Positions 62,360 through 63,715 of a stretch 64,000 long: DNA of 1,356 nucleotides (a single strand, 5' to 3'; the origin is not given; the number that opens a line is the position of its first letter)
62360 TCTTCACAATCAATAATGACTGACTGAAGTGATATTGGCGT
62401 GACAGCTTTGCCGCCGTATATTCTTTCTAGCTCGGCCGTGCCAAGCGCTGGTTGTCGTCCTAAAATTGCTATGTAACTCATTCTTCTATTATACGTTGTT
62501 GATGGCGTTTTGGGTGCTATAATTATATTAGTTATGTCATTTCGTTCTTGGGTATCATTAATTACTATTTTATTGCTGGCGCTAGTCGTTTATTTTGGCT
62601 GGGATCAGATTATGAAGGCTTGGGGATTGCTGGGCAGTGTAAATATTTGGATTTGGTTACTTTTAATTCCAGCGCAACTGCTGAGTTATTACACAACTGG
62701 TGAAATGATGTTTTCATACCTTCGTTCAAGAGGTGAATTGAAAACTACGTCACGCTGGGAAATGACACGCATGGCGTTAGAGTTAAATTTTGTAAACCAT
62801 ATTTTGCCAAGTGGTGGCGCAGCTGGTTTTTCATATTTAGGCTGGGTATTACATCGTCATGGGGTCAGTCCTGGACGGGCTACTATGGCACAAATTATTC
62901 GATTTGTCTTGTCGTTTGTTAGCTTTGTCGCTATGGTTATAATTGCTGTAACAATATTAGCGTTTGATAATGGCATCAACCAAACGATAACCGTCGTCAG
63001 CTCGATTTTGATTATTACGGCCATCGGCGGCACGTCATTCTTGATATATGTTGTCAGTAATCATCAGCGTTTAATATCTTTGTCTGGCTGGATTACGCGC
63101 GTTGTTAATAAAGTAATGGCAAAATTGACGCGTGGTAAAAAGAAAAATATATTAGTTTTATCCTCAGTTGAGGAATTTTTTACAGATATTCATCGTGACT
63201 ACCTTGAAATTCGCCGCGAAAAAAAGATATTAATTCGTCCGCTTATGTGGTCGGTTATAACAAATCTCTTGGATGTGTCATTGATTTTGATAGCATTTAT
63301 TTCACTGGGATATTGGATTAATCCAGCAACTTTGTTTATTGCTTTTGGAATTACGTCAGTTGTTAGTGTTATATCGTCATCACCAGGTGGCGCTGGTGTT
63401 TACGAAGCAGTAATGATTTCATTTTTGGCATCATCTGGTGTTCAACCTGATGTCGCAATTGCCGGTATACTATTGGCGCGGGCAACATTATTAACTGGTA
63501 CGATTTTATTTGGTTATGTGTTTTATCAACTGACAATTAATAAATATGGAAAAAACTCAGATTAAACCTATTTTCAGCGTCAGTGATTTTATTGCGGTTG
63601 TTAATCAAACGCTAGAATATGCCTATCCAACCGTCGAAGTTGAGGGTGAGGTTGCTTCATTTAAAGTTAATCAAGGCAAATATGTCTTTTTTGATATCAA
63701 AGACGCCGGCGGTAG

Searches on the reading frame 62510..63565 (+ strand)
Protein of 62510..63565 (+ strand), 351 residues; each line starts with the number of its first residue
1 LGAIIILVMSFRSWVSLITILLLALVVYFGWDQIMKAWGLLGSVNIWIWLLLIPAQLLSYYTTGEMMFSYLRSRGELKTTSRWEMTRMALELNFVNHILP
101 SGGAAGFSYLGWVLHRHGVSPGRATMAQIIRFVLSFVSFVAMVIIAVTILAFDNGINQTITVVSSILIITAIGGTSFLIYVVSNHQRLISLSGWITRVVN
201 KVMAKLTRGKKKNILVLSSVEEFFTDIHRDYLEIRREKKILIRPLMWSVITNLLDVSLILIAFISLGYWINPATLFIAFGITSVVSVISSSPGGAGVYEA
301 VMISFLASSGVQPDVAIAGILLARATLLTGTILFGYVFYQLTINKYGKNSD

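Call 35: search_protein_families(library=pfam, proteins=[window:62510-63565:+], max_evalue=0.00001)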
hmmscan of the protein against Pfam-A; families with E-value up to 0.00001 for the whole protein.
window:62510-63565:+ (351 aa): 1 family
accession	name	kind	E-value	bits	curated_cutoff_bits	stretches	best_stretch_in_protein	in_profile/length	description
PF03706.18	LPG_synthase_TM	-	1.2e-27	97.6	33.4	1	20-335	5-302/302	Lysylphosphatidylglycerol synthase TM region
